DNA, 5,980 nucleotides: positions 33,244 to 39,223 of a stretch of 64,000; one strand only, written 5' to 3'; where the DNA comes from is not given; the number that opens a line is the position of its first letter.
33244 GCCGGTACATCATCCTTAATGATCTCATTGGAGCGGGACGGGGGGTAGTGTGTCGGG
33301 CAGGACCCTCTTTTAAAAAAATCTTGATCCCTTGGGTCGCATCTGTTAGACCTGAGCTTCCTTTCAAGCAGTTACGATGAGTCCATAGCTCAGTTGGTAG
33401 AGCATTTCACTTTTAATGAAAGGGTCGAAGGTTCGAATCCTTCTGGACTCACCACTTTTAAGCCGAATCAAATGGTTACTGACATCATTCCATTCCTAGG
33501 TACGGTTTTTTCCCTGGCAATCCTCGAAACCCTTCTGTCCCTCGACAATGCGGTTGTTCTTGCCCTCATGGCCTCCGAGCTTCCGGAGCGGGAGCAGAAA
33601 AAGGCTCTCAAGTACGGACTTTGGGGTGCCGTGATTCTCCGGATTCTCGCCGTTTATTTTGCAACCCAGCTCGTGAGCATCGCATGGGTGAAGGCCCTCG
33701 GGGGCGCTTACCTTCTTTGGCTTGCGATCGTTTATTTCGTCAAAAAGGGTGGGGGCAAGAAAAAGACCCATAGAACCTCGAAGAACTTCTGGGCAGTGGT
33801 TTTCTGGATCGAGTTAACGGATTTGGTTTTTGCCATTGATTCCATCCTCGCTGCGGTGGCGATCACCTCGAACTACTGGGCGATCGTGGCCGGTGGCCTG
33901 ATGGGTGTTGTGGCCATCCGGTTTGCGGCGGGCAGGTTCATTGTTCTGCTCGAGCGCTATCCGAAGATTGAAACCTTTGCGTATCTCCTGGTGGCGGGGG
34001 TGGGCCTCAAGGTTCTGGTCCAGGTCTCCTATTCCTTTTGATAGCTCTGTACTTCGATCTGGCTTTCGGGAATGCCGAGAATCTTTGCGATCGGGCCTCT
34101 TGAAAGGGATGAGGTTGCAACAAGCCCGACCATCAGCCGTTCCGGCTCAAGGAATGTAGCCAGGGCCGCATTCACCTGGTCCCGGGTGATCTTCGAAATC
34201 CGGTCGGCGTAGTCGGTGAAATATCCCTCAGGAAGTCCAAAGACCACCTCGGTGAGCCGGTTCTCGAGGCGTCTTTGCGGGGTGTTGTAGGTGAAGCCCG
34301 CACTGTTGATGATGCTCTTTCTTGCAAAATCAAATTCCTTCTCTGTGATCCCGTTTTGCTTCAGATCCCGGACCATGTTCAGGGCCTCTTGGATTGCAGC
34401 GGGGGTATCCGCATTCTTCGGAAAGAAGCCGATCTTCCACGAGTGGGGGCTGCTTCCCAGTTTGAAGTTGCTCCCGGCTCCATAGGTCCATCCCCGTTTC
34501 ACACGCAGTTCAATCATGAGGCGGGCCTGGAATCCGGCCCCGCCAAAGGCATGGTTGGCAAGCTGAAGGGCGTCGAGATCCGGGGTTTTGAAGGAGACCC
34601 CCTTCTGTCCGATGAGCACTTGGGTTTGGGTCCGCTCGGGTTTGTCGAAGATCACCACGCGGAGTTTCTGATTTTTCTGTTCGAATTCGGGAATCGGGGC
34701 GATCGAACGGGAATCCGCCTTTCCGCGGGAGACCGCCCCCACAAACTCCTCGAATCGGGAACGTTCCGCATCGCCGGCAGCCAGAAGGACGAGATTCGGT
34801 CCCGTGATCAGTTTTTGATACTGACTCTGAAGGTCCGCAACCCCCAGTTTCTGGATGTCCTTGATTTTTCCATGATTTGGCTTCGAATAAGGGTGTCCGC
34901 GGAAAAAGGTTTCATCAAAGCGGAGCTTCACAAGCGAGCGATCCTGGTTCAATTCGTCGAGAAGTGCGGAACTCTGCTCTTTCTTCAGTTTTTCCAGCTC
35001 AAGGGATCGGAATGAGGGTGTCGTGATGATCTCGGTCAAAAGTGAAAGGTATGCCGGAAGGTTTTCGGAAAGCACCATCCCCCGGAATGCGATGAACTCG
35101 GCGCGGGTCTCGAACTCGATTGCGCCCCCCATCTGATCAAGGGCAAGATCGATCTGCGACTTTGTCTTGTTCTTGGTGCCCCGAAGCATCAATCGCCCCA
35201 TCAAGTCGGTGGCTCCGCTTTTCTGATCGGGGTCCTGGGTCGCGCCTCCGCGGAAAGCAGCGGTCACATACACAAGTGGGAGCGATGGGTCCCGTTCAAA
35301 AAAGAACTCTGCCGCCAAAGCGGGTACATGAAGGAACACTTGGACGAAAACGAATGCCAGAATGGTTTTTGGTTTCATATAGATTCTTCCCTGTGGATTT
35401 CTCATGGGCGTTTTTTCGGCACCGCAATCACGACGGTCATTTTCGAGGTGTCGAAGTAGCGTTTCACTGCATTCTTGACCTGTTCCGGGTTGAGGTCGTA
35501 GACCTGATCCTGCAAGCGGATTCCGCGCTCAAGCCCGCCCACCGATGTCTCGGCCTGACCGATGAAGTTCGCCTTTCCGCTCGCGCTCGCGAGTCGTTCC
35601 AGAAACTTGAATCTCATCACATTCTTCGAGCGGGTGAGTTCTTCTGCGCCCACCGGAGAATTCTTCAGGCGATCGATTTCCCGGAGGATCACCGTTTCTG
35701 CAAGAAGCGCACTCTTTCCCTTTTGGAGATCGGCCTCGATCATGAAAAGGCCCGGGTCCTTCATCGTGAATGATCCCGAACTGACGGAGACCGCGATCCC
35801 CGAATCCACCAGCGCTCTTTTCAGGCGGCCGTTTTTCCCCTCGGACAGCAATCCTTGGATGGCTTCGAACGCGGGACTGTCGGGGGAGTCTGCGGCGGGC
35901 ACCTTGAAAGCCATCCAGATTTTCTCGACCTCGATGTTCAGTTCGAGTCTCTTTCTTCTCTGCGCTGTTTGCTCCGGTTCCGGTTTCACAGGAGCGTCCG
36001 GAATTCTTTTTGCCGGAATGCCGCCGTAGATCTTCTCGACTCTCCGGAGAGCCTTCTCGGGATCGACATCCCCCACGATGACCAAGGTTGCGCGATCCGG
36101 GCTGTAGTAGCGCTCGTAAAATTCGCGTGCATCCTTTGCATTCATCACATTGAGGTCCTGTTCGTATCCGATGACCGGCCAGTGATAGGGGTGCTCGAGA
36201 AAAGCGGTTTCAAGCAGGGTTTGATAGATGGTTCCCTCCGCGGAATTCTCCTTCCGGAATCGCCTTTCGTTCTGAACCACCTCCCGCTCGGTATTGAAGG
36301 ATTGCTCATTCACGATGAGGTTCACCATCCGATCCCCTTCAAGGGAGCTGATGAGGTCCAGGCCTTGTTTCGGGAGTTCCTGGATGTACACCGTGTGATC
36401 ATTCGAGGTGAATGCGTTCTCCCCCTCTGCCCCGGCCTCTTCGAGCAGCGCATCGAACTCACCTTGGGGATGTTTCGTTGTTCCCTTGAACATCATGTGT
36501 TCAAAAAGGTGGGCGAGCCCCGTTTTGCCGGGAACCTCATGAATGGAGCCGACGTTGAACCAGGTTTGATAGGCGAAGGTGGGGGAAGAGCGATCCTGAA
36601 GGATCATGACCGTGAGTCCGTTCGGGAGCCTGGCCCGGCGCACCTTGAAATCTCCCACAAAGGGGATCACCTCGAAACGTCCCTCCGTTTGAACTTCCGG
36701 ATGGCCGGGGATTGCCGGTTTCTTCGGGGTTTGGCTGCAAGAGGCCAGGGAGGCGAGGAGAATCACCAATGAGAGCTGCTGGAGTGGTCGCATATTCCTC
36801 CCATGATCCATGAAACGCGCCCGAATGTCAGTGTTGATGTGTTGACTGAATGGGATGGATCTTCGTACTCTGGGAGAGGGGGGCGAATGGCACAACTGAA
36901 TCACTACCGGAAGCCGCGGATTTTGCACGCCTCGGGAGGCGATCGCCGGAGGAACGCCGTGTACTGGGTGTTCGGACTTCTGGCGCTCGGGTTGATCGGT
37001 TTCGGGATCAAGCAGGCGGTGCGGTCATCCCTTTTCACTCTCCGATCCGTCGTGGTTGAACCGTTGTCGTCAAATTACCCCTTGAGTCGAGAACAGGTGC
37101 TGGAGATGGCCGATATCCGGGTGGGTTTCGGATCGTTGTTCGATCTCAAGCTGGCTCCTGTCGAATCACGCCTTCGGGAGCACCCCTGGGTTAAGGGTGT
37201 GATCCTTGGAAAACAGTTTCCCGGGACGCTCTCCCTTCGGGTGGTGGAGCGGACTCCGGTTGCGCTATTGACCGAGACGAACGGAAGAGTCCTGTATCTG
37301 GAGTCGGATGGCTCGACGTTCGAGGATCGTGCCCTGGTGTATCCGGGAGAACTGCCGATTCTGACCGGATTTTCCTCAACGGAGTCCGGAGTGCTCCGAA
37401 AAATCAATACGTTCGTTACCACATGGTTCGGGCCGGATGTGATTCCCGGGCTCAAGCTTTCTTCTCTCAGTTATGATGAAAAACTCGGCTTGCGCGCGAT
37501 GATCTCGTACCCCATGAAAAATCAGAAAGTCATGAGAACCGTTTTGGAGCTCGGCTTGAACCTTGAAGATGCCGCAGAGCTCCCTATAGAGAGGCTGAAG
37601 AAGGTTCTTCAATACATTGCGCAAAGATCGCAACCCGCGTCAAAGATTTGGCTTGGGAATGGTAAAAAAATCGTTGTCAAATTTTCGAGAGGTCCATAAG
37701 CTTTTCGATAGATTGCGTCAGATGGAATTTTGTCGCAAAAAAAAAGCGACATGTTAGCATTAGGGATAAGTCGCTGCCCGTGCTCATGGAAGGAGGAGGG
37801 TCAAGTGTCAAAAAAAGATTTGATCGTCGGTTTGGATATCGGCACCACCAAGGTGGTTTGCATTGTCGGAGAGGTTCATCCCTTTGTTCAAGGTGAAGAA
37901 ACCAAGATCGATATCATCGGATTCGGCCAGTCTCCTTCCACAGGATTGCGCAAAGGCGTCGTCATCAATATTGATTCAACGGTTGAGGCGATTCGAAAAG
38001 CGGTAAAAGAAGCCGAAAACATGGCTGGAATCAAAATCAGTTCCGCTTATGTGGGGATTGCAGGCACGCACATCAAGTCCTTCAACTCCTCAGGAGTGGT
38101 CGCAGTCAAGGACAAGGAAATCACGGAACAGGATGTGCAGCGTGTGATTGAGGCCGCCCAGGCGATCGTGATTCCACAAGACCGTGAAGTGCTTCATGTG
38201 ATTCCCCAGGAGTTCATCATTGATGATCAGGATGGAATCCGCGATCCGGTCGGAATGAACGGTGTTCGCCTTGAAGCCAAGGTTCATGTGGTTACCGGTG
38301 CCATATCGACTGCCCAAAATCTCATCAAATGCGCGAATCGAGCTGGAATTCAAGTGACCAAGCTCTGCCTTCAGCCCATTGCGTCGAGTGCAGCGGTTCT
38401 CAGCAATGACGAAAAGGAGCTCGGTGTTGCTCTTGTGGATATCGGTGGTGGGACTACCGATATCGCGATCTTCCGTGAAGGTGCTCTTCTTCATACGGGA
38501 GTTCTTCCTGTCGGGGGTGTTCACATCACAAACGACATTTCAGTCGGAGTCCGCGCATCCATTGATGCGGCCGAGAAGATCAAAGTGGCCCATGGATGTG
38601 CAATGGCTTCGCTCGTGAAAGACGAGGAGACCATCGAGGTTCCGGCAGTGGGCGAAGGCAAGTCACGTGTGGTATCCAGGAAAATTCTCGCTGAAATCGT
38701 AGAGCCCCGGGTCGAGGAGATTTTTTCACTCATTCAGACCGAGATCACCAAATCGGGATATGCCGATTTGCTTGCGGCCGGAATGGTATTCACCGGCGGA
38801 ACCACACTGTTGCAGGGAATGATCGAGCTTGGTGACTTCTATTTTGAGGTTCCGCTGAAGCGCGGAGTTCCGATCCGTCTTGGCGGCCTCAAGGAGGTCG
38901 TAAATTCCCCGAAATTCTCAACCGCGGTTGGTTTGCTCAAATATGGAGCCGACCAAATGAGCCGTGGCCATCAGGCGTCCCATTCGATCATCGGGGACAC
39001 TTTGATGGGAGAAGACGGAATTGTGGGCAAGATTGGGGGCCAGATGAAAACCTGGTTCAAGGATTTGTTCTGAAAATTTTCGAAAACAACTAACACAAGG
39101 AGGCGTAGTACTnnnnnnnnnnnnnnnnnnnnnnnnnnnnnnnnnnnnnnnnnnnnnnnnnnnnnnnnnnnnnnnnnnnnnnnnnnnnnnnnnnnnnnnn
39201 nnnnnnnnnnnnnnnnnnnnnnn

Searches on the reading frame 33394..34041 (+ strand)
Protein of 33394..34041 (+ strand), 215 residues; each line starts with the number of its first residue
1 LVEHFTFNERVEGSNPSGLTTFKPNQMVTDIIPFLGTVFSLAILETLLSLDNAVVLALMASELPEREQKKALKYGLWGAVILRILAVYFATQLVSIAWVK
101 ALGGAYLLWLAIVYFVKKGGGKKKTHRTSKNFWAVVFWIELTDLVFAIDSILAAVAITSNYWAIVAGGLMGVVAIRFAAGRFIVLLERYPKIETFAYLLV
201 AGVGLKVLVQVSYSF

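Call 16: search_protein_families(library=pfam, proteins=[window:33394-34041:+], max_evalue=0.001)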
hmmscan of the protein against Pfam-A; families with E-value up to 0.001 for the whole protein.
window:33394-34041:+ (215 aa): 1 family
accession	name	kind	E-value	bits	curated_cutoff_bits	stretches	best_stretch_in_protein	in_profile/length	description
PF03741.22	TerC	-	1.5e-49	168.6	27.8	1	39-210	1-177/178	Integral membrane protein TerC family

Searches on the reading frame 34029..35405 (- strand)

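Call 16: search_protein_families(library=pfam, proteins=[window:34029-35405:-], max_evalue=0.001)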
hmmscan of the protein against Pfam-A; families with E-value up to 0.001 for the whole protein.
window:34029-35405:- (458 aa): 2 families
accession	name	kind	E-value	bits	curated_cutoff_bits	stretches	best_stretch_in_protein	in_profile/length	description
PF05193.26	Peptidase_M16_C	-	1.2e-27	97.3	23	1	189-363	4-179/181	Peptidase M16 inactive domain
PF00675.25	Peptidase_M16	-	3.1e-15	56.8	22.3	1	37-175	5-143/149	Insulinase (Peptidase family M16)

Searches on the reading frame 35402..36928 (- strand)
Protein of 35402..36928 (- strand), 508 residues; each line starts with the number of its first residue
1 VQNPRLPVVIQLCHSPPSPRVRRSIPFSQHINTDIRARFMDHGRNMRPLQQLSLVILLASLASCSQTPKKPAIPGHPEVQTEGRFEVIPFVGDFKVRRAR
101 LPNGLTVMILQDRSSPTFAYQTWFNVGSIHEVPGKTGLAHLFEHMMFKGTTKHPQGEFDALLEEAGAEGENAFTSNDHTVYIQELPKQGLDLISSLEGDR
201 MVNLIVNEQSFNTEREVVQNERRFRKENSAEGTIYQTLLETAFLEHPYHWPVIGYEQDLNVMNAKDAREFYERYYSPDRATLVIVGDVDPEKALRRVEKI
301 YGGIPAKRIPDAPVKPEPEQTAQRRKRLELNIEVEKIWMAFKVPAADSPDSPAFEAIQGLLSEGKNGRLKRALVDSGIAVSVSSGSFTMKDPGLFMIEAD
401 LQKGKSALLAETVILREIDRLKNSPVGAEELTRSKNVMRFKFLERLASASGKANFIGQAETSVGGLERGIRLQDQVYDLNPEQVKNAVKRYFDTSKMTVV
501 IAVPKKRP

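Call 16: search_protein_families(library=pfam, proteins=[window:35402-36928:-], max_evalue=0.001)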
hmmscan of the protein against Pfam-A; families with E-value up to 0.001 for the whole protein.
window:35402-36928:- (508 aa): 2 families
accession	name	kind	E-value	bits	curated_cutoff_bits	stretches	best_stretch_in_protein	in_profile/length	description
PF05193.26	Peptidase_M16_C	-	7.8e-36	124.1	23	1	263-437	3-180/181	Peptidase M16 inactive domain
PF00675.25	Peptidase_M16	-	1.1e-20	74.5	22.3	1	108-250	3-143/149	Insulinase (Peptidase family M16)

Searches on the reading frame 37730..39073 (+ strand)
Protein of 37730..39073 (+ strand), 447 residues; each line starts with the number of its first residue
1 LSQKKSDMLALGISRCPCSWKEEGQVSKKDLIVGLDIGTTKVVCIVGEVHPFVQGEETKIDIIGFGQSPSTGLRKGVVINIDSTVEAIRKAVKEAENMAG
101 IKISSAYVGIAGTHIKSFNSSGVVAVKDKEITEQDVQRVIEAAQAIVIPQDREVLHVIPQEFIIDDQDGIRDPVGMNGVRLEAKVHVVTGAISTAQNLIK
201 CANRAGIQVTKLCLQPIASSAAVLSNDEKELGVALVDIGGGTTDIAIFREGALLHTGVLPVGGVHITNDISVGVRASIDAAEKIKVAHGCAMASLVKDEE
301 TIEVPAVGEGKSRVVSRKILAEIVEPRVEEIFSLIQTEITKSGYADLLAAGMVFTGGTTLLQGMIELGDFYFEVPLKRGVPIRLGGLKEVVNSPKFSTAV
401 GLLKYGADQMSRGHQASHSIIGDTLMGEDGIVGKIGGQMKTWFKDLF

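Call 16: search_protein_families(library=pfam, proteins=[window:37730-39073:+], max_evalue=0.001)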
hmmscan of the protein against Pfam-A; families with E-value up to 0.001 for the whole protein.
window:37730-39073:+ (447 aa): 5 families
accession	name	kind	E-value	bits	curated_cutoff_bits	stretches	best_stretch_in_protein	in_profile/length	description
PF14450.12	FtsA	-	3.3e-47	160.4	31.8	2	234-401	1-127/127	Cell division protein FtsA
PF02491.25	SHS2_FTSA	-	1.9e-35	121.5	25.4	1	112-189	1-79/79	SHS2 domain inserted in FTSA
PF06723.19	MreB_Mbl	-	1.3e-10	41.1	27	1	199-367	113-292/327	MreB/Mbl protein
PF06277.17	EutA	-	1.1e-08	34.9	27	1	219-357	132-263/475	Ethanolamine utilisation protein EutA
PF11104.14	PilM_2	-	2.4e-06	27.2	27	1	214-287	157-236/340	Type IV pilus assembly protein PilM;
